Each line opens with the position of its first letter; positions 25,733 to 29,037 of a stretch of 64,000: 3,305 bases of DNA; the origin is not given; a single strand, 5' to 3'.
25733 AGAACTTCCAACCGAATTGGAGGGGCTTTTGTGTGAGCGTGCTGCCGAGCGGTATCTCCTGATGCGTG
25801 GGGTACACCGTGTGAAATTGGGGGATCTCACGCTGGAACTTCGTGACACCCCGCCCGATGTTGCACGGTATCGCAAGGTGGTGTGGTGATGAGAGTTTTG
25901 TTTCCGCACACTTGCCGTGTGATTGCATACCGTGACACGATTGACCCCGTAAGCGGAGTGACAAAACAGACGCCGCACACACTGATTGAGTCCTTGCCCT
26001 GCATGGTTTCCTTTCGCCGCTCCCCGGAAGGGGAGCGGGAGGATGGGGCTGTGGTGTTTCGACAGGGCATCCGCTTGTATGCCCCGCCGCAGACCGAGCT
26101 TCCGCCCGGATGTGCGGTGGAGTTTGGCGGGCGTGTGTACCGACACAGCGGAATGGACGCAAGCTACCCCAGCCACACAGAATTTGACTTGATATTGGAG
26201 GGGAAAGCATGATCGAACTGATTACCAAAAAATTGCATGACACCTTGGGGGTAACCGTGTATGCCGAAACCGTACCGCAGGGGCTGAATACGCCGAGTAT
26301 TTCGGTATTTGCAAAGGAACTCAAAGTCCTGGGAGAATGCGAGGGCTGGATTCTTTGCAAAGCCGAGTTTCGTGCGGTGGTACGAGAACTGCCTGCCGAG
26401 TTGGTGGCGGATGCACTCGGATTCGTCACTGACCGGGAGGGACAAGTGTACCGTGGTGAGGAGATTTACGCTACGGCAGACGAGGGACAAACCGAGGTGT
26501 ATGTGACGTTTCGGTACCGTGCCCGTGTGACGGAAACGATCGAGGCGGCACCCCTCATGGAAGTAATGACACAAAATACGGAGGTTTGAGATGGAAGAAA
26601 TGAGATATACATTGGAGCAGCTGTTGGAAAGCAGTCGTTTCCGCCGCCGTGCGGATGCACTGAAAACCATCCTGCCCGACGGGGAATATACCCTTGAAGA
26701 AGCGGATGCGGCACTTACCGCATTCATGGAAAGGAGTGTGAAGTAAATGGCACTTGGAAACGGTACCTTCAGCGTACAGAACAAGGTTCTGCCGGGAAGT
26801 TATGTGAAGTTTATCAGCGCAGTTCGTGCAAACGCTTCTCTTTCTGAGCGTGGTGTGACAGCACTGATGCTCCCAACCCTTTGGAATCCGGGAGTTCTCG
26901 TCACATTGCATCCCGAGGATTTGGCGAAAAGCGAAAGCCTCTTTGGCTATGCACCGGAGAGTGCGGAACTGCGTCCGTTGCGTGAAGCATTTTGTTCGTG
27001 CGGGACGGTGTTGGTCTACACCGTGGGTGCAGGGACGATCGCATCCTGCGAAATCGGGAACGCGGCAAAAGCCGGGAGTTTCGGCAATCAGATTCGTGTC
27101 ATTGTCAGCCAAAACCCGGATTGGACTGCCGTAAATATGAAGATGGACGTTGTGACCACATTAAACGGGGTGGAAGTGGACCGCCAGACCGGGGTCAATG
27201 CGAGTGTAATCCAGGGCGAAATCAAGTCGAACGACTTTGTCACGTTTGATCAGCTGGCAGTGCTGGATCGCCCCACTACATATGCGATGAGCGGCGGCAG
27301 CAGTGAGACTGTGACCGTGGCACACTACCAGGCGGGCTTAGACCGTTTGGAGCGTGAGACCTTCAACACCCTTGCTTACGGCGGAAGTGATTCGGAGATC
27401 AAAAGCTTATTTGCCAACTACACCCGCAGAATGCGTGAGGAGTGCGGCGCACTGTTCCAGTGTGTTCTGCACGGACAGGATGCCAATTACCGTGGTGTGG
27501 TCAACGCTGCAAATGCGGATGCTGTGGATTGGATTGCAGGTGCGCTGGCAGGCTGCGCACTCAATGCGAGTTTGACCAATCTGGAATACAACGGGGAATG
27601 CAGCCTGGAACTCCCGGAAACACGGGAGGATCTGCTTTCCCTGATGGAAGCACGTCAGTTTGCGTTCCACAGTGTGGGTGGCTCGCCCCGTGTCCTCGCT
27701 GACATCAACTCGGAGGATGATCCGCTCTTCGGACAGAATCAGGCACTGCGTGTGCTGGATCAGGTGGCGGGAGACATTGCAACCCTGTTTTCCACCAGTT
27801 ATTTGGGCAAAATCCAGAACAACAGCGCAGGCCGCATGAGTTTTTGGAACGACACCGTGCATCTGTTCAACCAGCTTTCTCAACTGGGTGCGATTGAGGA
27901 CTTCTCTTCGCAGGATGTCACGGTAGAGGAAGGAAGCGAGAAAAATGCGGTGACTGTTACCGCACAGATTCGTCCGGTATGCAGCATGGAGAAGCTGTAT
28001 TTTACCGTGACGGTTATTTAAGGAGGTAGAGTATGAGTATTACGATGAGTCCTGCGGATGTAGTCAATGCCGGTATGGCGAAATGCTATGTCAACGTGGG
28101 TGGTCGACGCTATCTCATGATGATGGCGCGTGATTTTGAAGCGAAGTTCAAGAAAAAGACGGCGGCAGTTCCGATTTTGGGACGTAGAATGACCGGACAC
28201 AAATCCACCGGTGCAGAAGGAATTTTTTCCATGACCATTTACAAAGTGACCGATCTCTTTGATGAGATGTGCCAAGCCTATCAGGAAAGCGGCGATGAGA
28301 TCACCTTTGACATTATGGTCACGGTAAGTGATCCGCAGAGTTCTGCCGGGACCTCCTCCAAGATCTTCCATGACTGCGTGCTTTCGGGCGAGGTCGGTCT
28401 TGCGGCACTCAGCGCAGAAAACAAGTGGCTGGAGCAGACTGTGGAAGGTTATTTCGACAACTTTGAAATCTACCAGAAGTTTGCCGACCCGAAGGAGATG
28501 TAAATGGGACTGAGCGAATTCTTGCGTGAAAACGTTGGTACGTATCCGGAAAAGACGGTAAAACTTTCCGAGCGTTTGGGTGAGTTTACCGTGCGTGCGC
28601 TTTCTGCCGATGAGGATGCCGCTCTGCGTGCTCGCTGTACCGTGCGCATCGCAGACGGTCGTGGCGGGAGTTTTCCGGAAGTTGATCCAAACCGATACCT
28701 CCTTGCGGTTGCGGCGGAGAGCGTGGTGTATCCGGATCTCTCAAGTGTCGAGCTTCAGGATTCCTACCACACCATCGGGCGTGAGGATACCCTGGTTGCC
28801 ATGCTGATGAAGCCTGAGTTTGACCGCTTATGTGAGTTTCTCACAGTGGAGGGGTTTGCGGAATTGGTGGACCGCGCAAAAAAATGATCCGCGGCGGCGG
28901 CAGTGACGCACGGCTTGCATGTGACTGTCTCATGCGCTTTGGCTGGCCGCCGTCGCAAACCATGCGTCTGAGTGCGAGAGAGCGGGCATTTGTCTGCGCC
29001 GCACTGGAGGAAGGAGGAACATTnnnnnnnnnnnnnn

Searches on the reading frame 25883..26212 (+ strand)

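Call 54: search_protein_families(library=pfam, proteins=[window:25883-26212:+], max_evalue=0.01)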
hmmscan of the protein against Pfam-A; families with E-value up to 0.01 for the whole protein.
window:25883-26212:+ (109 aa): 0 families

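Call 68: search_protein_families(library=phrogs, proteins=[window:25883-26212:+], max_evalue=0.001)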
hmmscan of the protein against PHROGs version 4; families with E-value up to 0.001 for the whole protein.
window:25883-26212:+ (109 aa): 1 family
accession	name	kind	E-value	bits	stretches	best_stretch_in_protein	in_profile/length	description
phrog_615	-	connector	9.5e-11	42.9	1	2-106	8-114/117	head-tail adaptor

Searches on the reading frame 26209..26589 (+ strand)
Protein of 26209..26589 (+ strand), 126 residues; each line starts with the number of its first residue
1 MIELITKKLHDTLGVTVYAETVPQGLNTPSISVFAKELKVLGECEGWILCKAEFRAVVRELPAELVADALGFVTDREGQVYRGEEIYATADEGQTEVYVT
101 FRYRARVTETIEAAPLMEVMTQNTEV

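Call 54: search_protein_families(library=pfam, proteins=[window:26209-26589:+], max_evalue=0.01)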
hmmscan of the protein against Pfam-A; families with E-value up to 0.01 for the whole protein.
window:26209-26589:+ (126 aa): 1 family
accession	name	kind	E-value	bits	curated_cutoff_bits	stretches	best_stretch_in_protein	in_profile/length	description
PF20765.3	Phage_tail_terminator_8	-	0.0002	22.1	24.2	0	3-33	4-35/124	Phage tail terminator protein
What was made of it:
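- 26209..26589 (+): Candidate tail terminator / collar-side partner of the TMP N-terminus. Weak match to Pfam Phage_tail_terminator_8 (E = 2e-4, below the curated cutoff; call 54).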

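Call 68: search_protein_families(library=phrogs, proteins=[window:26209-26589:+], max_evalue=0.001)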
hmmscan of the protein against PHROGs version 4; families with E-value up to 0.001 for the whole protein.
window:26209-26589:+ (126 aa): 1 family
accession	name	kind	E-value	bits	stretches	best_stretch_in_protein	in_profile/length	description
phrog_525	-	unknown function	4.5e-05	24.7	0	2-34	8-41/142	-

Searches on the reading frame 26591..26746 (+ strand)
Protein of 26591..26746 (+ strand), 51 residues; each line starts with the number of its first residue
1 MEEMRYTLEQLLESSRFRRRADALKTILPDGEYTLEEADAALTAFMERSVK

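Call 68: search_protein_families(library=phrogs, proteins=[window:26591-26746:+], max_evalue=0.001)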
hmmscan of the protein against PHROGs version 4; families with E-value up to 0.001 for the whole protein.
window:26591-26746:+ (51 aa): 2 families
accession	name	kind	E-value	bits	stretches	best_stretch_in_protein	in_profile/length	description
phrog_966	-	unknown function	1.6e-12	48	1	2-51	9-59/59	-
phrog_30826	-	unknown function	0.00022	22.2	1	2-46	2-47/53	-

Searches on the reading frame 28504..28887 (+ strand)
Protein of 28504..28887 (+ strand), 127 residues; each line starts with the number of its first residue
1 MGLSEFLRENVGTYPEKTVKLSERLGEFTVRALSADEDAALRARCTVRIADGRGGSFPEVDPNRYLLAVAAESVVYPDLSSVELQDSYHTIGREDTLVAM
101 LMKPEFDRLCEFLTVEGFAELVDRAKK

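Call 5: search_protein_families(library=pfam, proteins=[window:28504-28887:+], max_evalue=0.01)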
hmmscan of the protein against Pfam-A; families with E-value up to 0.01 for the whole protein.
window:28504-28887:+ (127 aa): 1 family
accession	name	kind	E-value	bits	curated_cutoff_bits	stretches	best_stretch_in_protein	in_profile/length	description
PF08890.17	Phage_TAC_5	-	1.3e-18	67.7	27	1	3-118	1-123/135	Phage XkdN-like tail assembly chaperone protein, TAC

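Call 6: search_protein_families(library=phrogs, proteins=[window:28504-28887:+], max_evalue=0.01)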
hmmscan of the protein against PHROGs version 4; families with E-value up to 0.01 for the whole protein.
window:28504-28887:+ (127 aa): 1 family
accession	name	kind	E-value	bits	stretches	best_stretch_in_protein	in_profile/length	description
phrog_389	-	tail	2.6e-19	70.6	1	2-119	15-140/151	tail protein XkdN-like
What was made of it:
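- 28504..28887 (+): XkdN-type tail assembly chaperone (127 aa). Pfam Phage_TAC_5, E = 1.3e-18; PHROG 389 (calls 5, 6).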
